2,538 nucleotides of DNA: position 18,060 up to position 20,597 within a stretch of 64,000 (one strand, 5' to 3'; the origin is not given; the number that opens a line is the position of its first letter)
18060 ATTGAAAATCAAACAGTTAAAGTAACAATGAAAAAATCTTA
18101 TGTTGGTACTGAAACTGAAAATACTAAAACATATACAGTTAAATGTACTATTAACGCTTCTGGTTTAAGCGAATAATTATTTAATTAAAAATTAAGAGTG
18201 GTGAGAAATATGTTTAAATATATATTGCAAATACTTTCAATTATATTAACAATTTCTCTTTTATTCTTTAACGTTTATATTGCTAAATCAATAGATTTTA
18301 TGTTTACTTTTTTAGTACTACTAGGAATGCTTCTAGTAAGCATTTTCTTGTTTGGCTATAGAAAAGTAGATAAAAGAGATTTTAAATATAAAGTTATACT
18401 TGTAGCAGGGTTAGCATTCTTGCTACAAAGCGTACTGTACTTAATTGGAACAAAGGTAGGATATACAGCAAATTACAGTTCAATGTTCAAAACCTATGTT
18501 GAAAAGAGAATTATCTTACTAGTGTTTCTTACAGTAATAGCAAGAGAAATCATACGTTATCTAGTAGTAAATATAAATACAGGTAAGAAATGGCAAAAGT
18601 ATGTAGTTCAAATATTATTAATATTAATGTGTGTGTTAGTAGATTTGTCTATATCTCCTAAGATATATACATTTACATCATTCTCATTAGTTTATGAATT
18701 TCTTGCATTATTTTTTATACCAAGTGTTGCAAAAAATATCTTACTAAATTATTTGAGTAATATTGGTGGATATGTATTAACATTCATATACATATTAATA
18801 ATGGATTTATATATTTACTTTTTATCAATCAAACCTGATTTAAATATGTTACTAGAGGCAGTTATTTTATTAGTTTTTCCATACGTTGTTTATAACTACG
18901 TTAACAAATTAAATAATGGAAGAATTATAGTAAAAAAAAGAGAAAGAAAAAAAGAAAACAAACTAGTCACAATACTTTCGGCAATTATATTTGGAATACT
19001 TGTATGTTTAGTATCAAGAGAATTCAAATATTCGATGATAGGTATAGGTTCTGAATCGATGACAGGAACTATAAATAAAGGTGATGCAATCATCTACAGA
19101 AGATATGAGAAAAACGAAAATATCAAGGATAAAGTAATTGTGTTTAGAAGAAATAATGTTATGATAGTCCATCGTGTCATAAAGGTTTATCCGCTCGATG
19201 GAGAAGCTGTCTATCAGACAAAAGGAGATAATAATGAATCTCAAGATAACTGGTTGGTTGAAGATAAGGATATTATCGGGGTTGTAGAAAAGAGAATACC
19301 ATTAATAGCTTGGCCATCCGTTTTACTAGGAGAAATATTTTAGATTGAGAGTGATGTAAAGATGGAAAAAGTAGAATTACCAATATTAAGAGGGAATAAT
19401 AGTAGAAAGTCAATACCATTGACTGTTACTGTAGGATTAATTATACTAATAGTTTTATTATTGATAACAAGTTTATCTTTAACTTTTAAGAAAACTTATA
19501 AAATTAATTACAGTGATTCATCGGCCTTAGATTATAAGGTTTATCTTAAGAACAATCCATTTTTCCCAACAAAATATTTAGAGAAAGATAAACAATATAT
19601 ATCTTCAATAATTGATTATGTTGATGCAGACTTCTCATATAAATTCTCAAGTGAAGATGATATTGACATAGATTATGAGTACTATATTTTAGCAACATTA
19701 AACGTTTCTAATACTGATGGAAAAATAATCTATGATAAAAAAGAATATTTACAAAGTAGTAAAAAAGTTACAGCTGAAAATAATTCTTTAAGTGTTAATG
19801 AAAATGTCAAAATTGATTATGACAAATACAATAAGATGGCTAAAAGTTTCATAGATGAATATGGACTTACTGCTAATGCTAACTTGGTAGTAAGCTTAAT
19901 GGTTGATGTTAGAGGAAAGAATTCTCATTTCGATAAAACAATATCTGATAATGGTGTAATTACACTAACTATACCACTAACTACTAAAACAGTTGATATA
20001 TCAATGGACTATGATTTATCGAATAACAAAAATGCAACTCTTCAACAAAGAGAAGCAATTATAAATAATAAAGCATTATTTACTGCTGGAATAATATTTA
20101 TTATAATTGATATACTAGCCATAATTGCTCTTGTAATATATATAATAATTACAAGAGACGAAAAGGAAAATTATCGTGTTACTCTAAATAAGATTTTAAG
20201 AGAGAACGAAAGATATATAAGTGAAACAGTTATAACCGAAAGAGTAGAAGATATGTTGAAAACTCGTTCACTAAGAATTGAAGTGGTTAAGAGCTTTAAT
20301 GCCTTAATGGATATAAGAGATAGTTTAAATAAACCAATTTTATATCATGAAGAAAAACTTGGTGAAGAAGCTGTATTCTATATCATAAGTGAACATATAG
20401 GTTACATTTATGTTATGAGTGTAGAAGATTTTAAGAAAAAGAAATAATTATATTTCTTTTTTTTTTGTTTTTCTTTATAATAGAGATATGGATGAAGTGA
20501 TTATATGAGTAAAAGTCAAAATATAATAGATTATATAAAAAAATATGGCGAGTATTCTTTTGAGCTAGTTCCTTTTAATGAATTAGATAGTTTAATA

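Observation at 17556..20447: TasA/camelysin-like secreted protein next to a SipW-type signal peptidase fused to a ~260-aa polytopic membrane domain, plus a two-TM accessory protein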

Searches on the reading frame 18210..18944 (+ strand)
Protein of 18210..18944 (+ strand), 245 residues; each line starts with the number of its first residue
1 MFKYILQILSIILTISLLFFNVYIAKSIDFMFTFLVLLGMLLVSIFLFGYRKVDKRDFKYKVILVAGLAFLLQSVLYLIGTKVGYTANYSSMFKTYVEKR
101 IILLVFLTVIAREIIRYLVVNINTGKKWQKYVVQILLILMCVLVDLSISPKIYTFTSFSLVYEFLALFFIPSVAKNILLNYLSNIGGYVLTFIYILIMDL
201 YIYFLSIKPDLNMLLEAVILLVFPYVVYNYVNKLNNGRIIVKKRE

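Call 62: search_protein_representatives(alignment_id=A5)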
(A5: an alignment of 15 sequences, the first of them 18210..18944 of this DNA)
Query: 15 sequences, 245 profile positions. Proteins with E-value up to 0.001 (for the whole library): 672; up to 1e-10: 349; up to 1e-30: 16. The best 150 are listed.
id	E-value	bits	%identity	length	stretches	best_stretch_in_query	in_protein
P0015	4.3e-99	347.5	-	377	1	1-245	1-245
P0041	7.9e-96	336.8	-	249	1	1-245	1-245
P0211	3.3e-69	249.7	-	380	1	2-244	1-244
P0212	2.2e-66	240.4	-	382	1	1-244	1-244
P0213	1.0e-61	225.1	-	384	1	1-245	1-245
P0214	8.3e-57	209.1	-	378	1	2-233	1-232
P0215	1.6e-56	208.1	-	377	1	2-244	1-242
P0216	6.0e-52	193.1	-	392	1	1-240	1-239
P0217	1.5e-50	188.5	-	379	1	2-244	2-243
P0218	1.7e-47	178.6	-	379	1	1-240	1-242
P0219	9.1e-45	169.6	-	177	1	17-182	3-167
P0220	1.5e-41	159.1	-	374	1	7-238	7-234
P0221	1.3e-40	156.0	-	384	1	8-242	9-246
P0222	1.8e-39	152.3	-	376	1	1-242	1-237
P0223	7.9e-37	143.6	-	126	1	1-126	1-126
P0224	4.0e-32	128.2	-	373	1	18-242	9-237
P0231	1.5e-23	100.1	-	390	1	8-232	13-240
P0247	1.6e-21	93.5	-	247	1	2-232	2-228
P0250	5.4e-21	91.8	-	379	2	4-240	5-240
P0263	4.9e-20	88.6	-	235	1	11-233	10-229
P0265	7.8e-20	88.0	-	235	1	9-234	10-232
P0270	1.6e-19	87.0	-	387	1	7-236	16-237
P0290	2.2e-18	83.2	-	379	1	11-242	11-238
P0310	1.6e-17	80.4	-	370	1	10-241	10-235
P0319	2.8e-17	79.6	-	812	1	10-242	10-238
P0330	6.8e-17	78.3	-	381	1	8-240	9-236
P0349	2.2e-16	76.7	-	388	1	8-231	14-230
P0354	3.0e-16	76.3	-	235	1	4-230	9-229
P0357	3.6e-16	76.0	-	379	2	4-235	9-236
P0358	3.7e-16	75.9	-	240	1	8-238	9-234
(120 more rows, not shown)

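Call 65: search_solved_structures(query=A5, max_evalue=10, show_alignments=3)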
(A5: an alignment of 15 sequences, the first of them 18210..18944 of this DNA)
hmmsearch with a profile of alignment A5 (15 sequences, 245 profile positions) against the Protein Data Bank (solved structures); distinct sequences matched with E-value up to 10: 0.

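Call 70: search_protein_families(library=pfam, proteins=[P0319], max_evalue=0.01)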
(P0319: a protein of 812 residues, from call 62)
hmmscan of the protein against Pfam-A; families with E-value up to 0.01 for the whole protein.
P0319 (812 aa): 3 families
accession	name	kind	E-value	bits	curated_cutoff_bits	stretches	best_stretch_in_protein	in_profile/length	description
PF00149.33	Metallophos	-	3.6e-08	34.5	21.5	1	360-576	3-190/191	Calcineurin-like phosphoesterase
PF02872.23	5_nucleotid_C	-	3.4e-06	27.7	23.6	1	705-740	48-83/158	5'-nucleotidase, C-terminal domain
PF10502.14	Peptidase_S26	-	0.0088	16.4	22.9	0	252-297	5-49/168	Signal peptidase, peptidase S26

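Call 79: list_cluster_members(proteins=[P0216, P0224, P0231, P0250, P0270, P0290, P0310, P0330, P0349, P0357])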
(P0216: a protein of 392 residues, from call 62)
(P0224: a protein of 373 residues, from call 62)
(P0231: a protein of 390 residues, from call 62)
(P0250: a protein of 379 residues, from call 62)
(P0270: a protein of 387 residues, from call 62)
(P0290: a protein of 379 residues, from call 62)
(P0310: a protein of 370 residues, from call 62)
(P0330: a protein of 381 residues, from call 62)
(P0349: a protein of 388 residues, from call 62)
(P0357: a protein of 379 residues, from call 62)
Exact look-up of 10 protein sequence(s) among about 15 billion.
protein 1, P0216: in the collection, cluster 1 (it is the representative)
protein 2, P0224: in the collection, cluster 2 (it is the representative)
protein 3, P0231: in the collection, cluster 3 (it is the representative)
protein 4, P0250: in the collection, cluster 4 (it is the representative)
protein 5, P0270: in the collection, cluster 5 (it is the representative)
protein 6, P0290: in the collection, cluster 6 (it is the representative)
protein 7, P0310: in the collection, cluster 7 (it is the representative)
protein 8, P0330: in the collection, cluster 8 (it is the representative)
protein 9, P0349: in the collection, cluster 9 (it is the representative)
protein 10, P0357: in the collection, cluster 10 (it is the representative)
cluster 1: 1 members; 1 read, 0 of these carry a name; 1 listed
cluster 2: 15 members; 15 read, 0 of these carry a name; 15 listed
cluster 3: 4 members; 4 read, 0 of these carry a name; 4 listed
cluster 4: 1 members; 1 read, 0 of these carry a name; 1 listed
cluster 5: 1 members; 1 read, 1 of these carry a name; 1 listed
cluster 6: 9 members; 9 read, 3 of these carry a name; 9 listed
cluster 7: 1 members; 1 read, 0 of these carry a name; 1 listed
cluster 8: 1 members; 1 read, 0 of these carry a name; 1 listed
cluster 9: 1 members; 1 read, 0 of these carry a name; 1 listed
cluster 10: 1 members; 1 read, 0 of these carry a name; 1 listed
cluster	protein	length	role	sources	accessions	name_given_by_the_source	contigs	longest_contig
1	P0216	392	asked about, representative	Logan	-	-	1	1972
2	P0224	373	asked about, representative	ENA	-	-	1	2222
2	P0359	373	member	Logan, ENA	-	-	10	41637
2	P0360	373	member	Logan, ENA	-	-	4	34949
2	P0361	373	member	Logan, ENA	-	-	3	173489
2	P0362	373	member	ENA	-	-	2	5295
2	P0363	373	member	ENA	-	-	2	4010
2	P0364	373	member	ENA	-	-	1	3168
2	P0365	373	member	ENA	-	-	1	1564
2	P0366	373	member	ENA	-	-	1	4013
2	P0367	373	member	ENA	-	-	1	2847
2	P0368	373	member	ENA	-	-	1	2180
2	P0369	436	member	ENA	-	-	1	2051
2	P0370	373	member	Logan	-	-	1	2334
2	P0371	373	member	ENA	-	-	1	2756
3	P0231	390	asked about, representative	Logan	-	-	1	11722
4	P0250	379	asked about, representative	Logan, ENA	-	-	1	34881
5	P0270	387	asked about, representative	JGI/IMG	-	signal peptidase I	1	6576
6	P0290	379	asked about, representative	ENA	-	-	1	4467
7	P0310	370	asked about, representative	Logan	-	-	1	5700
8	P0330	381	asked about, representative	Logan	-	-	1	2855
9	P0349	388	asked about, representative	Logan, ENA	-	-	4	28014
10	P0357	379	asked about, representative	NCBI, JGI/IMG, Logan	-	-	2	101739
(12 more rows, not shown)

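Call 88: find_encoding_contigs(protein=P0263, flank=4000, max_places=2)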
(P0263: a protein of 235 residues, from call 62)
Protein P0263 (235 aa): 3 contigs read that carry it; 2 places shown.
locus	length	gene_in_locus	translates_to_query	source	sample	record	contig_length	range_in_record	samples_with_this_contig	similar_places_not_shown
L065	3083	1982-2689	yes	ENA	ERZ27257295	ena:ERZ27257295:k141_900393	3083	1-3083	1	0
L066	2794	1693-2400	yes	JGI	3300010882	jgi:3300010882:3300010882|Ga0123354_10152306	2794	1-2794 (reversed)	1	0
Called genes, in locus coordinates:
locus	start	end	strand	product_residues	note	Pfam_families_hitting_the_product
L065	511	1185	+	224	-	PF07833:Cu_amine_oxidN1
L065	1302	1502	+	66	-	-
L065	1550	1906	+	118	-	PF07875:Coat_F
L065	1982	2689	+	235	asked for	-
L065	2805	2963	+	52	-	-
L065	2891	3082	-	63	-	?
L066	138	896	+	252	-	PF07833:Cu_amine_oxidN1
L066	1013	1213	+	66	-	-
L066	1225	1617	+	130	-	PF07875:Coat_F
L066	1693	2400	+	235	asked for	-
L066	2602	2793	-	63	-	?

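Call 89: find_encoding_contigs(protein=P0354, flank=4000, max_places=2)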
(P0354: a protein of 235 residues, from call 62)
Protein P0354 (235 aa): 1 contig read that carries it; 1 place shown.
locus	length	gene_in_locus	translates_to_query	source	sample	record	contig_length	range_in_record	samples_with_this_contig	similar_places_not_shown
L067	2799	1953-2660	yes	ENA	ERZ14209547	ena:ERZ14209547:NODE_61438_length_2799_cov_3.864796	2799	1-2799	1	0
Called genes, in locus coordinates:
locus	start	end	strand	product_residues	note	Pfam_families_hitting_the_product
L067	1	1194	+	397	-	?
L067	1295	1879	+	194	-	-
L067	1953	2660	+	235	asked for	-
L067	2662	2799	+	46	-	?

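Call 94: find_encoding_contigs(protein=P0265, flank=5000, max_places=2)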
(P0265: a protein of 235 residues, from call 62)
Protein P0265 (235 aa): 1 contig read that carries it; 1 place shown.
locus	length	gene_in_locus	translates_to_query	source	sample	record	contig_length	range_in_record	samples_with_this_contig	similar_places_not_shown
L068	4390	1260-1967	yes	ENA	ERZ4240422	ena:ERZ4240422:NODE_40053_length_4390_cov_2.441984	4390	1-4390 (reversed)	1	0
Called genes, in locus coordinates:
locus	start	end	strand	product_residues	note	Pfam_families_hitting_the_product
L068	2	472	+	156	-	?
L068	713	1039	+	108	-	-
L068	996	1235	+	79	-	-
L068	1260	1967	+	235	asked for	-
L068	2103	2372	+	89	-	-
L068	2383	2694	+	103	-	-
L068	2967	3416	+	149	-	PF17231:DUF5305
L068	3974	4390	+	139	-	?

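Call 95: find_encoding_contigs(protein=P0358, flank=5000, max_places=2)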
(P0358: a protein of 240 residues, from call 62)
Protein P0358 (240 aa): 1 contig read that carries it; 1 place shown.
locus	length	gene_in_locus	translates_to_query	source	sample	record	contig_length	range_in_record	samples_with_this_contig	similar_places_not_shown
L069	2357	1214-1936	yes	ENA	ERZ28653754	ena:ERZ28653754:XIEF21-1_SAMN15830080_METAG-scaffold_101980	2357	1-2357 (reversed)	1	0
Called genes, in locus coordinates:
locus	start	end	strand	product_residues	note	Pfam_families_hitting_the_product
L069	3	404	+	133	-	?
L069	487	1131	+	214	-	-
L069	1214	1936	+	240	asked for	-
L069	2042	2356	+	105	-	?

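Call 96: find_encoding_contigs(protein=P0247, flank=5000, max_places=2)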
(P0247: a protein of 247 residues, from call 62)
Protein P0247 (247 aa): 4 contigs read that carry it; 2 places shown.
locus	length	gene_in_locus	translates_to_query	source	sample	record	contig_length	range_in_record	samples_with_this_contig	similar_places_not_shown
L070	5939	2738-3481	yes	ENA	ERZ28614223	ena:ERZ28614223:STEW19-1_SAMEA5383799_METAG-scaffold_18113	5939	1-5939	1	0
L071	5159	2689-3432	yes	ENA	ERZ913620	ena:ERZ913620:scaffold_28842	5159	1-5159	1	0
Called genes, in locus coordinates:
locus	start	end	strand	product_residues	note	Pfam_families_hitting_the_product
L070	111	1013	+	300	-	PF01522:Polysacc_deac_1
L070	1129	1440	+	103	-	PF00085:Thioredoxin, PF14595:Thioredoxin_9 (weak), PF13098:Thioredoxin_2, PF13192:Thioredoxin_3 (weak), PF13905:Thioredoxin_8 (faint)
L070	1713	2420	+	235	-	-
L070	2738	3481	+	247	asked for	-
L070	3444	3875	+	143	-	PF10502:Peptidase_S26 (weak)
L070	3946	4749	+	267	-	PF17231:DUF5305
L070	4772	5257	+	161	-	-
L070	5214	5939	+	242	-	?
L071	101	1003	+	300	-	PF01522:Polysacc_deac_1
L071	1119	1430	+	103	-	PF00085:Thioredoxin, PF14595:Thioredoxin_9 (weak), PF13098:Thioredoxin_2, PF13192:Thioredoxin_3 (weak), PF13905:Thioredoxin_8 (faint)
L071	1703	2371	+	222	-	-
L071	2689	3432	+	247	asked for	-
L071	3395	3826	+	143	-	PF10502:Peptidase_S26 (weak)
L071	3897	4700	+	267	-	PF17231:DUF5305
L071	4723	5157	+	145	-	?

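Call 100: search_protein_families(library=pfam, proteins=[P0263, P0354, L067:1295-1879:+], max_evalue=1)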
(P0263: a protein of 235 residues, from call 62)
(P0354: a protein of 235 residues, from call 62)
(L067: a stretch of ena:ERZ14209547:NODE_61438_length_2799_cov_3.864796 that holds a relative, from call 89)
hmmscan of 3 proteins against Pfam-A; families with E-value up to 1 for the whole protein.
P0263 (235 aa): 0 families

P0354 (235 aa): 1 family
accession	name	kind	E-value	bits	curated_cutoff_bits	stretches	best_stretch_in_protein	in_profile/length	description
PF17434.7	DUF5413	-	0.061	14.2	31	1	168-228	41-98/133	Family of unknown function (DUF5413)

L067:1295-1879:+ (194 aa): 1 family
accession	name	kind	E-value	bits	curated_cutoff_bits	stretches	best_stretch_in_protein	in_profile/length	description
PF01833.30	TIG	-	0.23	11.9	20.9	1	36-88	11-72/84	IPT/TIG domain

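Call 101: search_protein_families(library=ncbifam, proteins=[P0263, P0354, L067:1295-1879:+], max_evalue=1)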
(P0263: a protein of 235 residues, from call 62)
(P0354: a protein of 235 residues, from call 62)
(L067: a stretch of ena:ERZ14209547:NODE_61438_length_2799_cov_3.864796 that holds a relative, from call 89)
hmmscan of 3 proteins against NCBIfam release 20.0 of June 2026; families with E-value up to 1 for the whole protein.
P0263 (235 aa): 0 families

P0354 (235 aa): 1 family
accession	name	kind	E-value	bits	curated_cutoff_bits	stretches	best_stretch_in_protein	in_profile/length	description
NF010694.0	PRK14094.1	equivalog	0.25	11.2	104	1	182-196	3-17/50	photosystem II reaction center protein PsbM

L067:1295-1879:+ (194 aa): 2 families
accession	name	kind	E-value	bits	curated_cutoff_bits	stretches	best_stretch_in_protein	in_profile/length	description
NF006462.0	PRK08857.1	equivalog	0.062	12.9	345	1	49-112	96-161/193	aminodeoxychorismate/anthranilate synthase component II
NF040942.2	hypo_ExtJ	equivalog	0.35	11.3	52.5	1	8-49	2-43/77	selenite/tellurite reduction operon protein ExtJ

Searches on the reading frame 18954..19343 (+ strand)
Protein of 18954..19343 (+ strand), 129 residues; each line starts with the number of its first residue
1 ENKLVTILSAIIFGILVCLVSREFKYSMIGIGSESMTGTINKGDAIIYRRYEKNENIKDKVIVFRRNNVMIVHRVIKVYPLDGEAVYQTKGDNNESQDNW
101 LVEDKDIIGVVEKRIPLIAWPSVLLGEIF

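Call 75: search_solved_structures(query=window:18954-19343:+, max_evalue=1, show_alignments=2)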
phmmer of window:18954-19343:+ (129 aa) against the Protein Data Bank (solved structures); distinct sequences matched with E-value up to 1: 3.
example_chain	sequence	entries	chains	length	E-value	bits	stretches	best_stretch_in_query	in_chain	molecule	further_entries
7p2q_A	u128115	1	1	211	4.7e-09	39.5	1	12-125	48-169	Signal peptidase complex catalytic subunit SEC11C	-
7p2p_A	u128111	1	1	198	1.4e-06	31.5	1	22-126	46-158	Signal peptidase complex catalytic subunit SEC11A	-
9rjb_A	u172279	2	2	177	2.2e-06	30.8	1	27-126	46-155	Signal peptidase complex catalytic subunit SEC11A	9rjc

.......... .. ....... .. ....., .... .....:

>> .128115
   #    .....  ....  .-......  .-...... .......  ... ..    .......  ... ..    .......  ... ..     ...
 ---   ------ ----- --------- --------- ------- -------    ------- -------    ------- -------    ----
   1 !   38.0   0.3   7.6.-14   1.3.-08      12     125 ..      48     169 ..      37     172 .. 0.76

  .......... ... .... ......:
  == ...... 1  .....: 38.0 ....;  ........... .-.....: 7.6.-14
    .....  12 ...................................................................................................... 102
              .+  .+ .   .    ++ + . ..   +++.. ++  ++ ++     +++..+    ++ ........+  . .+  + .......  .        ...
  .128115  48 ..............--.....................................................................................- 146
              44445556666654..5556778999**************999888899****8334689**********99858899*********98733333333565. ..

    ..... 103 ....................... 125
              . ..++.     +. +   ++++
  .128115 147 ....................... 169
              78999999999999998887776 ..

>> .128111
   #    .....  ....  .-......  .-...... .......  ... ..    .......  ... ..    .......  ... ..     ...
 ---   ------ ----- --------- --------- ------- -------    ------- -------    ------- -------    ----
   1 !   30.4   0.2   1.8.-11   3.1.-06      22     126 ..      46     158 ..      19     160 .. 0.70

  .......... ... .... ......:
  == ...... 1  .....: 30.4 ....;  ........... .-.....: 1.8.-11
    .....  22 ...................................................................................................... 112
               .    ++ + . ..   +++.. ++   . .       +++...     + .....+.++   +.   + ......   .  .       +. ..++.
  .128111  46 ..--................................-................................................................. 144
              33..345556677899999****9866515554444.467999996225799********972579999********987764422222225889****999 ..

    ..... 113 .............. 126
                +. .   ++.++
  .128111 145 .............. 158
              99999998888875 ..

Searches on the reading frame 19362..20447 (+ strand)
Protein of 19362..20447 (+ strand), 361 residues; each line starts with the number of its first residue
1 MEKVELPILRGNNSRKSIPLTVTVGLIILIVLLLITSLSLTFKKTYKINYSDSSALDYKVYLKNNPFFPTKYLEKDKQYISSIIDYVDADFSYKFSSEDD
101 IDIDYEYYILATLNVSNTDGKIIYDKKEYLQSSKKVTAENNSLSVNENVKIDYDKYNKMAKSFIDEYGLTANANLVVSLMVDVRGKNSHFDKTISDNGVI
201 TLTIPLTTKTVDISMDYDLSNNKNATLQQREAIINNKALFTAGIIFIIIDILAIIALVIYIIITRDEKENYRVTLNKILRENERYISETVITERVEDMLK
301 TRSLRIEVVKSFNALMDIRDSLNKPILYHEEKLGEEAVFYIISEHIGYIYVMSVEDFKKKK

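Call 3: search_protein_families(library=pfam, proteins=[window:19362-20447:+], max_evalue=1)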
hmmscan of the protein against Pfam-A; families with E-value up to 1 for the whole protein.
window:19362-20447:+ (361 aa): 6 families
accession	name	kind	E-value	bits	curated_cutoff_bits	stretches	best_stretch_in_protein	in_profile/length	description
PF17231.7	DUF5305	-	3.6e-17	63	29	1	124-350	1-217/217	Family of unknown function (DUF5305)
PF23906.1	DUF7248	-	0.023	15.1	27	1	235-263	10-36/58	Family of unknown function (DUF7248)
PF00335.26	Tetraspanin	-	0.034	14.2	32.1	1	232-282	68-119/225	Tetraspanin family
PF15102.11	TMEM154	-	0.084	13.1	30.3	1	191-264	14-84/153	TMEM154 protein family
PF10342.15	Kre9_KNH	-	0.15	13.3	24.6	1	40-117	8-81/94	Kre9/KNH-like N-terminal Ig-like domain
PF12911.12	OppC_N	-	0.21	12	23.9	0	24-36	18-30/53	N-terminal TM domain of oligopeptide transport permease C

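Call 4: search_protein_families(library=ncbifam, proteins=[window:19362-20447:+], max_evalue=1)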
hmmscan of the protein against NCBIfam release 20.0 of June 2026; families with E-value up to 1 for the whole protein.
window:19362-20447:+ (361 aa): 1 family
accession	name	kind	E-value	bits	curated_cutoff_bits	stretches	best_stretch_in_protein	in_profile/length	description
NF045993.1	MAG0130_MAG3770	subfamily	0.093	12.7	85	0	2-48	5-52/140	MAG0130/MAG3770 family membrane protein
